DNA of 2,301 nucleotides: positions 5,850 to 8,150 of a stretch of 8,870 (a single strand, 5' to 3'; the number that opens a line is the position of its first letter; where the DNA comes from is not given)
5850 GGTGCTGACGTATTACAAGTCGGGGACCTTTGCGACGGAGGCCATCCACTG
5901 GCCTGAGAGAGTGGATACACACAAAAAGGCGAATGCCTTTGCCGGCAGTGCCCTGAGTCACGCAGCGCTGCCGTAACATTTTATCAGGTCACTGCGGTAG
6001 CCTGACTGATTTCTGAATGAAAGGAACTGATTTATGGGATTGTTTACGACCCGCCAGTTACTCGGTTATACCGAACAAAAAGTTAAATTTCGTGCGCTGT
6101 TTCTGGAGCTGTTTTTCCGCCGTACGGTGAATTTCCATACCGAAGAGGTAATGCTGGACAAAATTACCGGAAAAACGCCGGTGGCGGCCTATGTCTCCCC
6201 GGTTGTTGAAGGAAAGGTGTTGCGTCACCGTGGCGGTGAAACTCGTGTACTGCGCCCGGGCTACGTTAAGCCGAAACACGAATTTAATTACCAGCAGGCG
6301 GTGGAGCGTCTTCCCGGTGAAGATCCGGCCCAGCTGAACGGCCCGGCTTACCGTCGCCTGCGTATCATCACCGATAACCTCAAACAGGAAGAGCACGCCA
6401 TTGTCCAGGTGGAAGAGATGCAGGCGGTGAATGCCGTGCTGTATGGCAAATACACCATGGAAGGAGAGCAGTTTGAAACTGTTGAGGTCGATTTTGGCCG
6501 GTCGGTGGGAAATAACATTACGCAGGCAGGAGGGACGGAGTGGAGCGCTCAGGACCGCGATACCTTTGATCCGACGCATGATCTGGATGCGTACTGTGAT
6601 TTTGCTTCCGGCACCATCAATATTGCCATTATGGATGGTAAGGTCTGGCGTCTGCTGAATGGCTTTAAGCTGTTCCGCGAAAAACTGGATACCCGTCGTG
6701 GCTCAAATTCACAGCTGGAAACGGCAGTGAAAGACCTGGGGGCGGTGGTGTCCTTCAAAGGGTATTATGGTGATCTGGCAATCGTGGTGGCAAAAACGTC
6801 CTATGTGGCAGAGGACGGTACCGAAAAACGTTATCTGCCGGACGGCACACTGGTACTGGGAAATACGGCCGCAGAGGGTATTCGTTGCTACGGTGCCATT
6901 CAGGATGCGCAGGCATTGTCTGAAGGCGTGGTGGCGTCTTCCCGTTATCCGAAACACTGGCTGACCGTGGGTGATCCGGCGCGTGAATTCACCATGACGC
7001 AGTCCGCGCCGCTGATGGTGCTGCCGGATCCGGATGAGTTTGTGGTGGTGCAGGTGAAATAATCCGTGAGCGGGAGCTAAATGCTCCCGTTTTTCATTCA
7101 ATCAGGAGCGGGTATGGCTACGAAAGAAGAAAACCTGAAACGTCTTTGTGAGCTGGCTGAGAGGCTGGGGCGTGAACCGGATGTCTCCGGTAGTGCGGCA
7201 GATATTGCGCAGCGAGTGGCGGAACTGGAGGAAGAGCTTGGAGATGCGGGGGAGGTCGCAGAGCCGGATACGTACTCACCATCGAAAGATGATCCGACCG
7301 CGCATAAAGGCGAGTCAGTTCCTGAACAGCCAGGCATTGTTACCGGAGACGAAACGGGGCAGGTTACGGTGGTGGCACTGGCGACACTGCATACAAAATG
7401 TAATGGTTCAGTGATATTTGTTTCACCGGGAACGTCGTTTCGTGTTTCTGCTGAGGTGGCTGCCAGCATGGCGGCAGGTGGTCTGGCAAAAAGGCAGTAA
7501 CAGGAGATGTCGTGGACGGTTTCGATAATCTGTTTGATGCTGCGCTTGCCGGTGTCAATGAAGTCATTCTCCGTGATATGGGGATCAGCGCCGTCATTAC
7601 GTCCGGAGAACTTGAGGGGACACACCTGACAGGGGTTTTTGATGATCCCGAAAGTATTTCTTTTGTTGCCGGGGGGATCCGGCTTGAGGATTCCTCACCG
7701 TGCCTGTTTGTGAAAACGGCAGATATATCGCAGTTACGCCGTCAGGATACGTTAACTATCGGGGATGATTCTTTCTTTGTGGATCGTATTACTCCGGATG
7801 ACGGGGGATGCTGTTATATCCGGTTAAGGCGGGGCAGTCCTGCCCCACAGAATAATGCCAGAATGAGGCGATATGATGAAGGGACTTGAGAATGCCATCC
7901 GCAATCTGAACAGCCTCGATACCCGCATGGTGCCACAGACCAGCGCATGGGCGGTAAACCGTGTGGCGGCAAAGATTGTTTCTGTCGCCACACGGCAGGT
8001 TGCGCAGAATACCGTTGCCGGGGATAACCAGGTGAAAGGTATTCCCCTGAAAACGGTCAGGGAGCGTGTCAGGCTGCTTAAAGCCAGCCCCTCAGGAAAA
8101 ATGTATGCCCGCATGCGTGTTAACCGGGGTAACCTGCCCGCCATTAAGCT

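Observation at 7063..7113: Terminator-like hairpin immediately after the major capsid gene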

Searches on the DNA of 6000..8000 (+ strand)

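Call 7: search_dna_similar(query=window:6000-8000:+, collection=phages, mode=near, max_rows=30, rows=spread)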
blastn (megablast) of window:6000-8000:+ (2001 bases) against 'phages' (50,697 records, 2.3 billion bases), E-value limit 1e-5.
Records with a match: 36; places in all: 36; records where one place covers at least 80% of the query: 0.
Best place of each record, by identity: 95-99% 1; 90-95% 14; 80-90% 21.
By first word of the organism name: Escherichia 31; Enterobacteria 4; Aeromonas 1.
By host as written in the record: Escherichia coli 11; - 9; Escherichia coli C 5; Escherichia coli ECOR13 4; Escherichia coli str. K-12 substr. MG1655 2; Escherichia coli 204576 1; Escherichia coli O111 1; Aeromonas hydrophila 1; and 2 more.
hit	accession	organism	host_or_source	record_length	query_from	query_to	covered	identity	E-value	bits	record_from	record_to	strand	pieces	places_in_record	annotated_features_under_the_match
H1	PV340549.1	Escherichia phage PhiR12_1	Escherichia coli str. K-12 substr. ...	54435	1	1241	62%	88.3%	0e+0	1489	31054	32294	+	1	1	major capsid protein E | DNA packaging protein FI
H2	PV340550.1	Escherichia phage PhiR12_2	Escherichia coli str. K-12 substr. ...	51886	1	1241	62%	88.3%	0e+0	1489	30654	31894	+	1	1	major capsid protein E | DNA packaging protein FI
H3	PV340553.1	Escherichia phage PhiR12_4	Escherichia coli C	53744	1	1241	62%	88.3%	0e+0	1489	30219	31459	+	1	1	major capsid protein E | DNA packaging protein FI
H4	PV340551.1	Escherichia phage PhiR12_2_star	Escherichia coli C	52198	1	1241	62%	88.2%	0e+0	1478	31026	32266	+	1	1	major capsid protein E | DNA packaging protein FI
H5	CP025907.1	Escherichia phage 204576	Escherichia coli 204576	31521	2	1241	62%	87.5%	0e+0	1421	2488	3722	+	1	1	record has no annotation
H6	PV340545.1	Escherichia phage PhiR5_1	Escherichia coli C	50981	1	1221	61%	88.2%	0e+0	1452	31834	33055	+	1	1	major capsid protein E | DNA packaging protein FI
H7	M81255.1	Escherichia phage 21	-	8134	1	1237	62%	86.3%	0e+0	1339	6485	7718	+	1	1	7: major capsid protein | ORF1 | ribosome_binding_site | 7: ribosome_binding_site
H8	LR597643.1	Escherichia phage ev017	-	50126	1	1237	62%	86.3%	0e+0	1339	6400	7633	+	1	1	Phage major capsid protein | Phage DNA-packaging protein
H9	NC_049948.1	Escherichia phage ev017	-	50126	1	1237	62%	86.3%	0e+0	1339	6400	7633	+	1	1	minor capsid protein E | DNA packaging chaperone FI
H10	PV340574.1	Escherichia phage PhiR63_2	Escherichia coli ECOR13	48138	1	1237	62%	86.3%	0e+0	1339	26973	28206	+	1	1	major capsid protein E | DNA packaging protein FI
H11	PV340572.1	Escherichia phage PhiR57_1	Escherichia coli ECOR13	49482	1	1237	62%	86.2%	0e+0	1334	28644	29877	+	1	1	major capsid protein E | DNA packaging protein FI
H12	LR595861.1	Escherichia virus Lambda_4C10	-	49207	1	1237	62%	86.1%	0e+0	1323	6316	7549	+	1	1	Phage major capsid protein | Phage DNA-packaging protein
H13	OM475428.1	Escherichia phage 1W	Escherichia coli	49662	1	1237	62%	86.1%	0e+0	1323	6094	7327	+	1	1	major capsid protein E | DNA packaging protein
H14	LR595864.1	Escherichia phage 4A7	-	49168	1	1237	62%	86.0%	0e+0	1317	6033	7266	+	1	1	Phage major capsid protein | hypothetical protein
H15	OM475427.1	Escherichia phage D2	Escherichia coli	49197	1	1237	62%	86.0%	0e+0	1317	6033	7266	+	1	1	major capsid protein E | DNA packaging protein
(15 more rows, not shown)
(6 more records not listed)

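Call 8: get_annotated_region(hit=H7, flank=500)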
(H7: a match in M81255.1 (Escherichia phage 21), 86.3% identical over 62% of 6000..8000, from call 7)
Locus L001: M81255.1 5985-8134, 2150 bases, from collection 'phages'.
description: Bacteriophage 21 head gene operon.
organism: Escherichia phage 21 (NCBI taxid 2910191)
taxonomy: Viruses; Duplodnaviria; Heunggongvirae; Uroviricota; Caudoviricetes; Jouyvirus
host: -; source: -; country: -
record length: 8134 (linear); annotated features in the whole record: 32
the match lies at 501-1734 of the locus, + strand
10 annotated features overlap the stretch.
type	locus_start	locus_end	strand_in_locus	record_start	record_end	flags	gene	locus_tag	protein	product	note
CDS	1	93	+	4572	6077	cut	5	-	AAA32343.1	head-tail preconnector gp5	-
CDS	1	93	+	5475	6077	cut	6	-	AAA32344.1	head-tail preconnector gp6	-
regulatory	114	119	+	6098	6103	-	shp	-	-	ribosome_binding_site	putative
CDS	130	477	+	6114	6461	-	shp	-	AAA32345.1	capsid protein small subunit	Also known as gp6 (protein) and 6 (gene).; used for stabilization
regulatory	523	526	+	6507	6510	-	7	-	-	ribosome_binding_site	putative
CDS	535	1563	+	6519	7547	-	7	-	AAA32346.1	major capsid protein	Also known as gp7 (protein).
regulatory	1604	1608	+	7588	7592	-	-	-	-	ribosome_binding_site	associated with ORF1; putative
CDS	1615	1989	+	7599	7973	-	-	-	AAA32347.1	ORF1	-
regulatory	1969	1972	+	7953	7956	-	8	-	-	ribosome_binding_site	putative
CDS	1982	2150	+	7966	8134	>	8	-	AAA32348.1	gp8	assists head maturation and tail addition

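Call 9: search_dna_similar(query=window:6850-7250:+, collection=phages, mode=distant, max_rows=60, rows=spread)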
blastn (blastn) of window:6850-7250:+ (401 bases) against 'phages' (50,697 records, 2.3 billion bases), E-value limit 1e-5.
Records with a match: 111; places in all: 111; records where one place covers at least 80% of the query: 19.
Best place of each record, by identity: 80-90% 31; 60-80% 80.
By first word of the organism name: Escherichia 87; Stx1a-converting 10; Enterobacteria 9; Lambdavirus 2; Phage 1; Campylobacter 1; Enterobacter 1.
By host as written in the record: - 45; Escherichia coli 28; Escherichia coli ECOR13 10; Escherichia coli C 8; Escherichia coli str. K-12 substr. MG1655 7; Escherichia coli BL21(DE3) 2; Escherichia coli MC1000 2; Escherichia coli 204576 1; and 8 more.
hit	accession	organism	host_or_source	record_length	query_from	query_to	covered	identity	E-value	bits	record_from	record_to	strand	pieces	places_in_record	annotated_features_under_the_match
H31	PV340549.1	Escherichia phage PhiR12_1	Escherichia coli str. K-12 substr. ...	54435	1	391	98%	85.5%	3e-122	443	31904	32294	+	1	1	major capsid protein E | DNA packaging protein FI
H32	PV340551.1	Escherichia phage PhiR12_2_star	Escherichia coli C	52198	1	391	98%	85.5%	3e-122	443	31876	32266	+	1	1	major capsid protein E | DNA packaging protein FI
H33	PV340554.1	Escherichia phage PhiR12_5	Escherichia coli C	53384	1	391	98%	85.5%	3e-122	443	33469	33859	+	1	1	major capsid protein E | DNA packaging protein FI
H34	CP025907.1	Escherichia phage 204576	Escherichia coli 204576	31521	1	391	98%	84.2%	9e-111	406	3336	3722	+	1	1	record has no annotation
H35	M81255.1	Escherichia phage 21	-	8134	1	386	96%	84.3%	5e-114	416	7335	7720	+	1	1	7: major capsid protein | ORF1 | ribosome_binding_site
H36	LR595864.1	Escherichia phage 4A7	-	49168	1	386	96%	84.3%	5e-114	416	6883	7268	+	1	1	Phage major capsid protein | hypothetical protein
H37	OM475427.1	Escherichia phage D2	Escherichia coli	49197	1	386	96%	84.3%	5e-114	416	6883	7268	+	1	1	major capsid protein E | DNA packaging protein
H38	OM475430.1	Escherichia phage 3W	Escherichia coli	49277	1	386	96%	84.3%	5e-114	416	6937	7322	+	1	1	major capsid protein E | DNA packaging protein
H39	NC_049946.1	Escherichia phage 4A7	-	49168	1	386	96%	84.3%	5e-114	416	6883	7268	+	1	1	major capsid protein | DNA packaging chaperone FI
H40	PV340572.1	Escherichia phage PhiR57_1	Escherichia coli ECOR13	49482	1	386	96%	84.3%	5e-114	416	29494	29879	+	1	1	major capsid protein E | DNA packaging protein FI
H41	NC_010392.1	Phage Gifsy-1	Salmonella typhimurium LT2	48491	1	194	48%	83.5%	4e-51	206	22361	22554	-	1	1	bacteriophage major capsid protein; Lambda gpE homolog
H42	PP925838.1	Escherichia phage Chlobot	Escherichia coli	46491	48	195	37%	79.1%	3e-27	128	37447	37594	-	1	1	hypothetical protein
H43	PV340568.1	Escherichia phage PhiR49_1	Escherichia coli ECOR13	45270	48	195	37%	79.1%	3e-27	128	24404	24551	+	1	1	major capsid protein E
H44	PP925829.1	Escherichia phage IdasGreatGrand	Escherichia coli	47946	49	195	37%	78.9%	1e-26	126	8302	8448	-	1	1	hypothetical protein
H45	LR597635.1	Escherichia phage ev099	-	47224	49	195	37%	78.9%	1e-26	126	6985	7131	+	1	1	Phage major capsid protein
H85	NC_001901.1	Escherichia phage N15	-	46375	94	195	25%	81.4%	2e-18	100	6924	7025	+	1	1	gene 8: major capsid protein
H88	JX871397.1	Enterobacteria phage phi80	Escherichia coli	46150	94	185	23%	81.7%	4e-14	85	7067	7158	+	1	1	major capsid (head) protein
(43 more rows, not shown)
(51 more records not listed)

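Call 11: get_annotated_region(hit=H31, flank=1000)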
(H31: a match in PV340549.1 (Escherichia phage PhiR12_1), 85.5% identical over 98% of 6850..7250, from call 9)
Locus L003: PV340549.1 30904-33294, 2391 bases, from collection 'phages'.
description: Escherichia phage PhiR12_1, complete genome.
organism: Escherichia phage PhiR12_1 (NCBI taxid 3416471)
taxonomy: Viruses
host: Escherichia coli str. K-12 substr. MG1655; source: -; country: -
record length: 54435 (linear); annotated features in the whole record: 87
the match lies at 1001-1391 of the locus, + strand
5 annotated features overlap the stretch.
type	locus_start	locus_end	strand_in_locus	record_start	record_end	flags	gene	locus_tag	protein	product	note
CDS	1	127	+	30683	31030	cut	-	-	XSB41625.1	head-DNA stabilization protein D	head, head-DNA stabilization protein D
CDS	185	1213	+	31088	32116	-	-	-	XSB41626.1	major capsid protein E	head, major capsid protein E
CDS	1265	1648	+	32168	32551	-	-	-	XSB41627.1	DNA packaging protein FI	head, DNA packaging protein FI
CDS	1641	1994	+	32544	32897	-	-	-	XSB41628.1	head-tail joining protein FII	head, head-tail joining protein FII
CDS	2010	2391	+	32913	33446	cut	-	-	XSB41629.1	tail component protein Z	tail, component Z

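Call 12: get_annotated_region(hit=H41, flank=1000)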
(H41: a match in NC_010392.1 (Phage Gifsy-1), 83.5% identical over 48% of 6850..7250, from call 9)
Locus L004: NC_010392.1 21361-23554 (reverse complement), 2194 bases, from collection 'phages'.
description: Phage Gifsy-1, complete genome.
organism: Phage Gifsy-1 (NCBI taxid 129861)
taxonomy: Viruses
host: Salmonella typhimurium LT2; source: -; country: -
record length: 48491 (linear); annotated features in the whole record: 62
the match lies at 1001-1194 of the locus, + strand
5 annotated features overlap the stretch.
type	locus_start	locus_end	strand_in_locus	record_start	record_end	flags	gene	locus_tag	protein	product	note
CDS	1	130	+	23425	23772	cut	-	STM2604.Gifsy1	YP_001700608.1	bacteriophage head decoration protein; Lambda gpD homolog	sequence similarity to: VSHP_BPP21 Head decoration protein (Head protein GPshp)[phage 21] & NP_040586.1| head-DNA ...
CDS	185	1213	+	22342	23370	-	-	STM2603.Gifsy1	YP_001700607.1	bacteriophage major capsid protein; Lambda gpE homolog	sequence similarity to: HEAD_BPP21 Major head protein (Head protein gp7) [phage 21] & NP_040587.1| capsid component ...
CDS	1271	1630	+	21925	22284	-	-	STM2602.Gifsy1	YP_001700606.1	bacteriophage accessory DNA packaging protein; Lambda FI homolog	sequence similarity to: YG78_BPP21 Uncharacterized 13.5 kDa protein in GP7-GP8 intergenic region [phage 21] & ...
CDS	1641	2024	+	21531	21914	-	-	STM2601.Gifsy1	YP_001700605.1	bacteriophage minor capsid protein; forms tail attachment site on head; Lambda FII homolog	sequence similarity to: gp10 [Enterobacteria phage N15] & NP_040589.1| head-tail joining protein [Enterobacteria phage ...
CDS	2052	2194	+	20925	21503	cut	-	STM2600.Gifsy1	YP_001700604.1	bacteriophage head-tail assembly protein; Lambda gpZ homolog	sequence similarity to: YP_001272521.1| putative tail component [Phage cdtI] & NP_046906.1| gp11 [Enterobacteria phage ...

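Call 13: get_annotated_region(hit=H85, flank=1000)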
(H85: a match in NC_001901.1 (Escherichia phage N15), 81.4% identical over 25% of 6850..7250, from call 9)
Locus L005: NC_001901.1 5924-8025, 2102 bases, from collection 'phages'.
description: Bacteriophage N15, complete genome.
organism: Escherichia phage N15 (NCBI taxid 1604876)
taxonomy: Viruses; Duplodnaviria; Heunggongvirae; Uroviricota; Caudoviricetes; Ravinvirus; Ravinvirus N15
host: -; source: -; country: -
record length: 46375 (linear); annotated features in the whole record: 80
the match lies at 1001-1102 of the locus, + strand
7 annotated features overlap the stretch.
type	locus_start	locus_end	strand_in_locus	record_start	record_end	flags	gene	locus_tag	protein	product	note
CDS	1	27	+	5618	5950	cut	gene 7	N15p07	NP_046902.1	head decoration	head decoration protein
stem_loop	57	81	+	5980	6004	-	-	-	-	-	putative rho-indep. transcription terminator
CDS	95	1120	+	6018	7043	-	gene 8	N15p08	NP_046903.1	major capsid protein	major head protein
stem_loop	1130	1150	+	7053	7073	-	-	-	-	-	putative rho-indep. transcription terminator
CDS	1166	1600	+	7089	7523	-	gene 9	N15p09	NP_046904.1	DNA packaging chaperone FI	head assembly protein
CDS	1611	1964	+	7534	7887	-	gene 10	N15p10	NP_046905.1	head closure Hc1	head completion protein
CDS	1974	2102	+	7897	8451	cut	gene 11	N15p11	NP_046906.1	tail protein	tail completion protein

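Call 14: get_annotated_region(hit=H88, flank=1000)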
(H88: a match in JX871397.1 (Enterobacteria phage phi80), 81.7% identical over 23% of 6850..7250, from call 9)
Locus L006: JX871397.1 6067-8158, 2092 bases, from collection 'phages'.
description: Enterobacteria phage phi80, complete genome.
organism: Enterobacteria phage phi80 (NCBI taxid 10713)
taxonomy: Viruses; Duplodnaviria; Heunggongvirae; Uroviricota; Caudoviricetes
host: Escherichia coli; source: -; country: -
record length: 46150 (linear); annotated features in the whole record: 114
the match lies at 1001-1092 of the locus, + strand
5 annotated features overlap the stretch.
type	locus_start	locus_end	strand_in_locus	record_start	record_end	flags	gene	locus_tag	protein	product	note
CDS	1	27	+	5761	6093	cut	-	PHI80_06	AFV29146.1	head-DNA stabilization protein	similar to lambda D, N15 gp7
CDS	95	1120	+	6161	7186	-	-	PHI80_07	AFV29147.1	major capsid (head) protein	5; similar to lambda E, N15 gp8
CDS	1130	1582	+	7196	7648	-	-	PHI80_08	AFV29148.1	DNA packaging protein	similar to lambda FI, N15 gp9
CDS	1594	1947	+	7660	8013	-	-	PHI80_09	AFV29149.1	head-tail joining protein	similar to lambda FII, N15 gp10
CDS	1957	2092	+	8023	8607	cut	-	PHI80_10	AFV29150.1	minor tail protein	similar to lambda Z, N15 gp11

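Call 21: search_dna_similar(query=window:6700-7500:+, collection=ecoli_genomes, mode=near, max_rows=40, rows=spread)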
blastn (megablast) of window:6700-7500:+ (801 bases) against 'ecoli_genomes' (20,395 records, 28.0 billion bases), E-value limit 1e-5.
Records with a match: 1566; places in all: 2315; records where one place covers at least 80% of the query: 1.
Genomes with a match: 1563 of 5426; with a place that covers at least 80% of the query: 1. Places per genome that has any: lowest 1, median 1, highest 5. On chromosomes: 2309 places; on plasmids: 6.
Best place of each record, by identity: 95-99% 8; 90-95% 1; 80-90% 1557.
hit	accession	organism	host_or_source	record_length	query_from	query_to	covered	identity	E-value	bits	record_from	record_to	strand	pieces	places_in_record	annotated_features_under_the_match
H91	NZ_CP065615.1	Escherichia coli strain FDAARGOS_943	missing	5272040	1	801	100%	97.5%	0e+0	1369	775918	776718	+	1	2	gpFI: DNA-packaging protein FI | major capsid protein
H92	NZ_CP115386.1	Escherichia coli strain CUVET20-PYO2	dog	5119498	1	541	68%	87.8%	2e-178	634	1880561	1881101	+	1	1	major capsid protein | gpFI: DNA-packaging protein FI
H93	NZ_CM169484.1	Escherichia coli strain EC18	Homo sapiens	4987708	1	541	68%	87.8%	2e-178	634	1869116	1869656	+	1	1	major capsid protein | gpFI: DNA-packaging protein FI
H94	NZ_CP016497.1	Escherichia coli strain UPEC 26-1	Homo sapiens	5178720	1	541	68%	87.7%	1e-176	628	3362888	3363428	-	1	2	major capsid protein | gpFI: DNA-packaging protein FI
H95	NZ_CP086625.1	Escherichia coli strain RIVM_C037166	Homo sapiens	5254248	1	541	68%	87.7%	1e-176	628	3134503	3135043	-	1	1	major capsid protein | gpFI: DNA-packaging protein FI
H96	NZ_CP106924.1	Escherichia coli strain MFDS1016424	spicy squid salad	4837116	1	541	68%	87.7%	1e-176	628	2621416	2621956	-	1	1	major capsid protein | gpFI: DNA-packaging protein FI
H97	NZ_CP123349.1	Escherichia coli strain AREA_R485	Homo sapiens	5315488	1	541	68%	87.7%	1e-176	628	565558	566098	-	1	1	major capsid protein | gpFI: DNA-packaging protein FI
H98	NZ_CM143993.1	Escherichia coli strain ESBLEC_HM24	Homo sapiens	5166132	1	541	68%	87.7%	1e-176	628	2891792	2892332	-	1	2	major capsid protein | gpFI: DNA-packaging protein FI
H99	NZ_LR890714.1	Escherichia coli strain MSB1_6C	Homo sapiens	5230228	1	541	68%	87.7%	1e-176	628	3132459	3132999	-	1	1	major capsid protein | gpFI: DNA-packaging protein FI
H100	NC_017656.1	Escherichia coli O55:H7 str. RM12579 strain RM12579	Homo sapiens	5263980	1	541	68%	87.5%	5e-175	623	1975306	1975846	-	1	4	major capsid protein | gpFI: DNA-packaging protein FI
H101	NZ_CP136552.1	Escherichia coli O104:H4 strain rpoS_ATGtoATA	Homo sapiens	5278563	1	541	68%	87.5%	5e-175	623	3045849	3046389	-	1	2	major capsid protein | gpFI: DNA-packaging protein FI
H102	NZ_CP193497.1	Escherichia coli strain EL361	swine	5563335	1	541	68%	87.5%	5e-175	623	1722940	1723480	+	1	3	major capsid protein | gpFI: DNA-packaging protein FI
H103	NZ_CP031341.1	Escherichia coli O145 strain RM12275-C1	missing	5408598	1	541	68%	87.3%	2e-173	617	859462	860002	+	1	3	major capsid protein | gpFI: DNA-packaging protein FI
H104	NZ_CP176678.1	Escherichia coli O121 strain GTVSS-020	all-purpose wheat flour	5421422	1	541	68%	87.3%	2e-173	617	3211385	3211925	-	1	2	major capsid protein | gpFI: DNA-packaging protein FI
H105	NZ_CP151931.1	Escherichia coli strain 8178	Mus musculus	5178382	1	541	68%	87.1%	1e-171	612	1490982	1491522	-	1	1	major capsid protein | gpFI: DNA-packaging protein FI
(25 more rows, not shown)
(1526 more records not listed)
